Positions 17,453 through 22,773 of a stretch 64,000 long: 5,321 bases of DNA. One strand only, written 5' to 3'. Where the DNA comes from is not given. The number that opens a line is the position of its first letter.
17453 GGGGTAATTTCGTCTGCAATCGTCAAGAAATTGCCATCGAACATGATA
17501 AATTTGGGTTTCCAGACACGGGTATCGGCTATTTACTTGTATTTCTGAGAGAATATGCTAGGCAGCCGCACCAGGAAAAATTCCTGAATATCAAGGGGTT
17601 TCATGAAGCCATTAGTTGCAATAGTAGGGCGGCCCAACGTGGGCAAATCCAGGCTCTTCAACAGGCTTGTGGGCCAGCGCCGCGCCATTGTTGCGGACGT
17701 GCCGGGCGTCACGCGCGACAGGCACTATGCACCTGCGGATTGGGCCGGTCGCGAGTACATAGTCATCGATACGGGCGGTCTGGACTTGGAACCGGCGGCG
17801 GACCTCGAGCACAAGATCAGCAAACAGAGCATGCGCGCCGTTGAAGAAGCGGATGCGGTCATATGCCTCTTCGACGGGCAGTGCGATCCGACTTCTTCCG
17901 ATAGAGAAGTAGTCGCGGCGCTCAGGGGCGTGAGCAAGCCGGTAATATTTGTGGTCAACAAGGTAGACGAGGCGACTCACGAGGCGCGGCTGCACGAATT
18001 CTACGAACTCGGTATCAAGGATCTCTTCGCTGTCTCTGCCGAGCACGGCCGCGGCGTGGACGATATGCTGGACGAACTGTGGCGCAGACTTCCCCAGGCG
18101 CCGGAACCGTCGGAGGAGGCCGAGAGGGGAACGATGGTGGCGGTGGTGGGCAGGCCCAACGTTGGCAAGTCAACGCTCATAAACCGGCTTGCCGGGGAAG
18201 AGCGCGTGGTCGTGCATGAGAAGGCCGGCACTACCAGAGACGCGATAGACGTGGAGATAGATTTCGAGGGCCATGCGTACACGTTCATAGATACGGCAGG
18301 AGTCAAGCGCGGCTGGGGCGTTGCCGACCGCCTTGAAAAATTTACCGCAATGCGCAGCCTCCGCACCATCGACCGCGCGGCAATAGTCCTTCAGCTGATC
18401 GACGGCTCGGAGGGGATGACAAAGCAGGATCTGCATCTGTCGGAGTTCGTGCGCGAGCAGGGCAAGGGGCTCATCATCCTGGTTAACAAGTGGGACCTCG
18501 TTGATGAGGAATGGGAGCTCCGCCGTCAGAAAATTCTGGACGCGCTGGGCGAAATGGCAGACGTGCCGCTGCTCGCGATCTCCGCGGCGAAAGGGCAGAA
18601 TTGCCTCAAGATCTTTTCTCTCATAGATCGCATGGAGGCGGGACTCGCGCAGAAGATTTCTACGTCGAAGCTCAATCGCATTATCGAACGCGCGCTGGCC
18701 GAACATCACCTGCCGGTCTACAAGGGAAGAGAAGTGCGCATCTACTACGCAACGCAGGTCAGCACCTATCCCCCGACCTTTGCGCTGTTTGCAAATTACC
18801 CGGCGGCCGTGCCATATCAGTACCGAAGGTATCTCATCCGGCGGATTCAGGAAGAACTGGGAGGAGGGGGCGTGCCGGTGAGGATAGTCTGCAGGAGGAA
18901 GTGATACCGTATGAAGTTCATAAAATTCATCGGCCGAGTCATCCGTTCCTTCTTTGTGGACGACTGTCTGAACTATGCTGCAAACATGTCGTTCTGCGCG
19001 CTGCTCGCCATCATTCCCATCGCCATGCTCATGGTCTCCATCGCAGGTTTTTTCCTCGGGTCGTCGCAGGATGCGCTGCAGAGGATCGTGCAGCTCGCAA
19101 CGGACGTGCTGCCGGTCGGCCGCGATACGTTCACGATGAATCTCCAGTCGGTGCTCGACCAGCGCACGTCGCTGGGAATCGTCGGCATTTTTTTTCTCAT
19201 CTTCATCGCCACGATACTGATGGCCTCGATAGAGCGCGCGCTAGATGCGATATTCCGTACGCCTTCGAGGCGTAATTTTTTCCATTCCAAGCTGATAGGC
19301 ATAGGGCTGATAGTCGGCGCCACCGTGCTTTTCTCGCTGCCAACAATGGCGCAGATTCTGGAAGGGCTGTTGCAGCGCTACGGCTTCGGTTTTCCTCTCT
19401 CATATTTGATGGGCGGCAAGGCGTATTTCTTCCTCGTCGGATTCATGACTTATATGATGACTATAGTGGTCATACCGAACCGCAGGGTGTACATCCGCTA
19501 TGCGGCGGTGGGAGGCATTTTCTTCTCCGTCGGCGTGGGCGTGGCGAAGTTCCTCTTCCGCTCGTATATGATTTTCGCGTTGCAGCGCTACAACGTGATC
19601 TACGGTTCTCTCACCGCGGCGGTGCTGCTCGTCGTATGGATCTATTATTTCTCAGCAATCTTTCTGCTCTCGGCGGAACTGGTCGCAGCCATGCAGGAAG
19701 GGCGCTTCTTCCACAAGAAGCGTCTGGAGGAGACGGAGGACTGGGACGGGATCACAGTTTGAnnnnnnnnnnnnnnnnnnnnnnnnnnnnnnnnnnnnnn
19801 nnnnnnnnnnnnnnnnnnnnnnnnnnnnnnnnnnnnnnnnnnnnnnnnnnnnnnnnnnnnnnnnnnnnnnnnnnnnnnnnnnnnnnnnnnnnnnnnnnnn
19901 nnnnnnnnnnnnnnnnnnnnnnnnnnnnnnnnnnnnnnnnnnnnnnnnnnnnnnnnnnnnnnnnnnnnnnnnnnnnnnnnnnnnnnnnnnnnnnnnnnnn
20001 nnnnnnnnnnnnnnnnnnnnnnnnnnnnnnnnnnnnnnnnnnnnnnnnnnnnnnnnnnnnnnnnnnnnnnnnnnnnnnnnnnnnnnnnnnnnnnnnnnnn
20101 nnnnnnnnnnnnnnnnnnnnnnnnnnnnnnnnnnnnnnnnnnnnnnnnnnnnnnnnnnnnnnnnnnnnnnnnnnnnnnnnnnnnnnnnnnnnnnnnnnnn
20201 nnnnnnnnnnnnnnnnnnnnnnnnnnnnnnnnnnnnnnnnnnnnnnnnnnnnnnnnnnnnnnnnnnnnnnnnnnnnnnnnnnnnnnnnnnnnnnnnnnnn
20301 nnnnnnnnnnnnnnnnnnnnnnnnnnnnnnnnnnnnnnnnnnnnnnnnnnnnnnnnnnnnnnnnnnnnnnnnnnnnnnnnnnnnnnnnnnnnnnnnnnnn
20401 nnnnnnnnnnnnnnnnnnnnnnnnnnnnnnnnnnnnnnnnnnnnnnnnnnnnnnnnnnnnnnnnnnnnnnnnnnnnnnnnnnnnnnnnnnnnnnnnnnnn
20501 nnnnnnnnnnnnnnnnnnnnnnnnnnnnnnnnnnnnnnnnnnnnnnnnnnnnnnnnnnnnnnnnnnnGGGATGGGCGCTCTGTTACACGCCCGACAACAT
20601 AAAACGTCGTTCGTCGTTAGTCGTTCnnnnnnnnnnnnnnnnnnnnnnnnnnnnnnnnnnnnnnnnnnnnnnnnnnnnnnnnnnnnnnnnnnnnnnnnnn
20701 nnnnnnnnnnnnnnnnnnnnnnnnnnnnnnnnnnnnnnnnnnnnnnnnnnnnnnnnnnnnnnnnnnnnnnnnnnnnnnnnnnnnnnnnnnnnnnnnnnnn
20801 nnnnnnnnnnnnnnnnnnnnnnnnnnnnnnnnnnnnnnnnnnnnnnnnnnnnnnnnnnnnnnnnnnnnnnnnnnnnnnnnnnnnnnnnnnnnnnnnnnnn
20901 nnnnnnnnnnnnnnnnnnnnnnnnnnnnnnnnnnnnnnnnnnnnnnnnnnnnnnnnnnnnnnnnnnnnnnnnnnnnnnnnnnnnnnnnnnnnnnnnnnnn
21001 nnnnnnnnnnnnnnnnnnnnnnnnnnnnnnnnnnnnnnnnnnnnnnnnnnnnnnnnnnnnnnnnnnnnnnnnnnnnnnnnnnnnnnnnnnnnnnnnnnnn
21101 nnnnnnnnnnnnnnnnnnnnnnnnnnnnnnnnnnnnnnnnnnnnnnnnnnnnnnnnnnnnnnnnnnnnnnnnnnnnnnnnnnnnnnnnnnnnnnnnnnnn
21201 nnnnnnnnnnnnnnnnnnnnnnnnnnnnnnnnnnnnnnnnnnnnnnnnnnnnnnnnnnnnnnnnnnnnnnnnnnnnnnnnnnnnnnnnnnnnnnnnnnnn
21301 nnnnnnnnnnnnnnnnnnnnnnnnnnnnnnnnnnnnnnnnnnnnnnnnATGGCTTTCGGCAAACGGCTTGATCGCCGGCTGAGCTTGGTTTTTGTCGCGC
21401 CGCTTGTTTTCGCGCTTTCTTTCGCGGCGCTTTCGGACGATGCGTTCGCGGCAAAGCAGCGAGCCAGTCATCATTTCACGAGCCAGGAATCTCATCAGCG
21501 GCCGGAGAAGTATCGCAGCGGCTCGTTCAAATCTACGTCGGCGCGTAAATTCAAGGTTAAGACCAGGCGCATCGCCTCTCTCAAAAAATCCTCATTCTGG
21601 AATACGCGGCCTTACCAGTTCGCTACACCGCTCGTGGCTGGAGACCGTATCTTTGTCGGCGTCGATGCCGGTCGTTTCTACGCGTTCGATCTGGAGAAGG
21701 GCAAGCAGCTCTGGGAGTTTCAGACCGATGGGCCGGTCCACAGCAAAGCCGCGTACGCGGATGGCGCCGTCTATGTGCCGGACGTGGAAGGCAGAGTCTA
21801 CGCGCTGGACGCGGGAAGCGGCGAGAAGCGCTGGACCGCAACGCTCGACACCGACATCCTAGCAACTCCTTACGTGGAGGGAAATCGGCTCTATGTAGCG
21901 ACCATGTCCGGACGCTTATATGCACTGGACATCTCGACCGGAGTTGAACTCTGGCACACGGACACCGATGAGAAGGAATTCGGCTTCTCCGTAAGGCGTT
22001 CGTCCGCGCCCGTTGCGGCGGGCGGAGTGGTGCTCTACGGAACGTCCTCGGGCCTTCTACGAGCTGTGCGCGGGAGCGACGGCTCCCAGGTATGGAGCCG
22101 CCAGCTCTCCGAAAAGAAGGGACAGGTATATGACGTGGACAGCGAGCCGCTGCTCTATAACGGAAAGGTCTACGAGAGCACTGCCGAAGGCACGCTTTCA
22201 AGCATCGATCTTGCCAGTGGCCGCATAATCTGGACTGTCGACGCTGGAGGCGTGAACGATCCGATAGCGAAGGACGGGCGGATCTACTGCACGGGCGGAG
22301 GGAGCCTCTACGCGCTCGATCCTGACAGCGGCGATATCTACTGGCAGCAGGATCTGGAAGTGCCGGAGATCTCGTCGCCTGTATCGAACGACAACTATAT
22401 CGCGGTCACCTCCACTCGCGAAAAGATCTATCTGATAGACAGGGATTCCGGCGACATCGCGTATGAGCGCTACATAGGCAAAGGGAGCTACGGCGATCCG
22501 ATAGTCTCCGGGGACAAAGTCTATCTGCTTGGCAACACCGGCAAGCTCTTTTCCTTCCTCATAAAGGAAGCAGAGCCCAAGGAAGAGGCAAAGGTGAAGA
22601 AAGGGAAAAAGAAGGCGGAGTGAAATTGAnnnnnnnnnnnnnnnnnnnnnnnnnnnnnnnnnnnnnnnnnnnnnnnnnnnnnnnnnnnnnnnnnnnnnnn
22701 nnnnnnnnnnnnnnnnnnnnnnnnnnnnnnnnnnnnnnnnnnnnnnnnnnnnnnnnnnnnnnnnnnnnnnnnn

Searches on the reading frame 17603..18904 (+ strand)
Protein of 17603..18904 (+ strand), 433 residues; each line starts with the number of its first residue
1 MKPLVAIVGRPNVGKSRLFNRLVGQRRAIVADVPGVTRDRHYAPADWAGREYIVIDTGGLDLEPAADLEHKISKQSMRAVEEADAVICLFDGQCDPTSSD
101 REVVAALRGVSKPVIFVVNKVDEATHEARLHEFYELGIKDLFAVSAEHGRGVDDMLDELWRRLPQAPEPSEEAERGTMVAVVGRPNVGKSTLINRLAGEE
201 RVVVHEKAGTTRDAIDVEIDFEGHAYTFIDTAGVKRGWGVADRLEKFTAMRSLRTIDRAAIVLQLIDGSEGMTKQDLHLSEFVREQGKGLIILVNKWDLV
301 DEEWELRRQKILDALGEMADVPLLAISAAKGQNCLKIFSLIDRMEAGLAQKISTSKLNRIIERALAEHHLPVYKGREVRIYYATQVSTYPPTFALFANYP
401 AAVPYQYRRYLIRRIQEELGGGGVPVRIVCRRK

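Call 69: search_protein_families(library=pfam, proteins=[window:17603-18904:+], max_evalue=0.00001)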
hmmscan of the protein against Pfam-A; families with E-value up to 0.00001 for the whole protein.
window:17603-18904:+ (433 aa): 11 families
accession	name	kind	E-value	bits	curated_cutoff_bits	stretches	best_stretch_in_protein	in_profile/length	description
PF01926.29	MMR_HSR1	-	3.3e-56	188.7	21.9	2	5-120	2-113/113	50S ribosome-binding GTPase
PF02421.24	FeoB_N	-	3.8e-29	101.7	27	2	5-157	3-154/156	Ferrous iron transport protein B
PF14714.11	KH_dom-like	-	1.4e-28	99.5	27.3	1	351-431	1-81/81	KH-domain-like of EngA bacterial GTPase enzymes, C-terminal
PF00009.33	GTP_EFTU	-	1.8e-20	73.8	26.5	1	178-343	5-184/188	Elongation factor Tu GTP binding domain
PF00350.29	Dynamin_N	-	8.1e-14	52.4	27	0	179-218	1-39/168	Dynamin family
PF03193.22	RsgA_GTPase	-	1.4e-12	48.2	30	0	85-206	28-136/174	RsgA GTPase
PF02492.25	cobW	-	2.4e-08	34.2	20.7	0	51-132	85-164/180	CobW/HypB/UreG, nucleotide-binding domain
PF04548.22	AIG1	-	1.7e-07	31.2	27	0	6-134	4-138/212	AIG1 family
PF16897.10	MMR_HSR1_Xtn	-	7.4e-07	29.6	35.2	0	112-163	56-104/106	C-terminal region of MMR_HSR1 domain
PF08477.19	Roc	-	1.1e-06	29.3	27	0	179-297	2-118/119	Ras of Complex, Roc, domain of DAPkinase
PF00071.28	Ras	-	3.9e-06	27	21.6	0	179-341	2-156/162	Ras family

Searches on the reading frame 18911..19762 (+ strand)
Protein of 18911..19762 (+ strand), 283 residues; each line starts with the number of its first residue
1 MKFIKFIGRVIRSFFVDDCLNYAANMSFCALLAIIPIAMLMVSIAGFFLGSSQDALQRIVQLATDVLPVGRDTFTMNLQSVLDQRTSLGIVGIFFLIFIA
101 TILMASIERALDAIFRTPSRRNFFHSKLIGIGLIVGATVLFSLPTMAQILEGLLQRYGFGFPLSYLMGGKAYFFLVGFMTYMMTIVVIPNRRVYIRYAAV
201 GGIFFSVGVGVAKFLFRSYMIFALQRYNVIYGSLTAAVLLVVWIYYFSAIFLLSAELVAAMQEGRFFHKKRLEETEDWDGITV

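Call 69: search_protein_families(library=pfam, proteins=[window:18911-19762:+], max_evalue=0.00001)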
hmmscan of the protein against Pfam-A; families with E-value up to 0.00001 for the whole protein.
window:18911-19762:+ (283 aa): 1 family
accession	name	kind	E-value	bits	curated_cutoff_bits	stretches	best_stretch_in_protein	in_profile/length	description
PF03631.20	Virul_fac_BrkB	-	2.5e-39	135.9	33.7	1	17-263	3-257/259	Virulence factor BrkB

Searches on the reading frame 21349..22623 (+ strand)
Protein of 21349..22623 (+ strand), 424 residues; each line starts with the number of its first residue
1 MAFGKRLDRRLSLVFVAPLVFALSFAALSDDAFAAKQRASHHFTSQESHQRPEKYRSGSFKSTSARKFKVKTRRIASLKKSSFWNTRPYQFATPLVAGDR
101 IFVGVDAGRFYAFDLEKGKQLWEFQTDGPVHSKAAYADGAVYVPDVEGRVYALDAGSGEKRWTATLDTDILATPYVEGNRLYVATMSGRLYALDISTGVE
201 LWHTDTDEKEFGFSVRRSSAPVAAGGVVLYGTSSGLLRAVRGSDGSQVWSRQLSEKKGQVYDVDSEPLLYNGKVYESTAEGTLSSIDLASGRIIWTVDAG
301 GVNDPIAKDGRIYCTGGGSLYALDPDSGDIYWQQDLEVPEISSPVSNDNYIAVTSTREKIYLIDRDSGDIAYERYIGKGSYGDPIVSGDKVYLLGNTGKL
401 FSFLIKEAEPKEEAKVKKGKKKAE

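Call 69: search_protein_families(library=pfam, proteins=[window:21349-22623:+], max_evalue=0.00001)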
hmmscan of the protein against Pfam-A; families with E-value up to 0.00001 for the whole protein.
window:21349-22623:+ (424 aa): 5 families
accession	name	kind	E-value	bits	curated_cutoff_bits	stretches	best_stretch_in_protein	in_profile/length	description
PF13360.13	PQQ_2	-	1.6e-56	192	27.6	2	133-334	28-233/233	Outer membrane protein assembly factor BamB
PF13570.13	Beta-prop_ACSF4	-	5.2e-39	135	133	2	92-301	7-214/329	Beta-alanine-activating enzyme, beta-propeller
PF01011.28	PQQ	-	3.6e-23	82.5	26.7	0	170-210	49-89/595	Glucose/ethanol/alcohol dehydrogenase, beta-propeller domain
PF25293.1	Beta-prop_EMC1_N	-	3.9e-07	30.4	34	0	273-374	33-145/219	EMC1 N-terminal beta-propeller domain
PF03478.24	Beta-prop_KIB1-4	-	3.6e-06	27.1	27.4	0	116-215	98-185/242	KIB1-4 beta-propeller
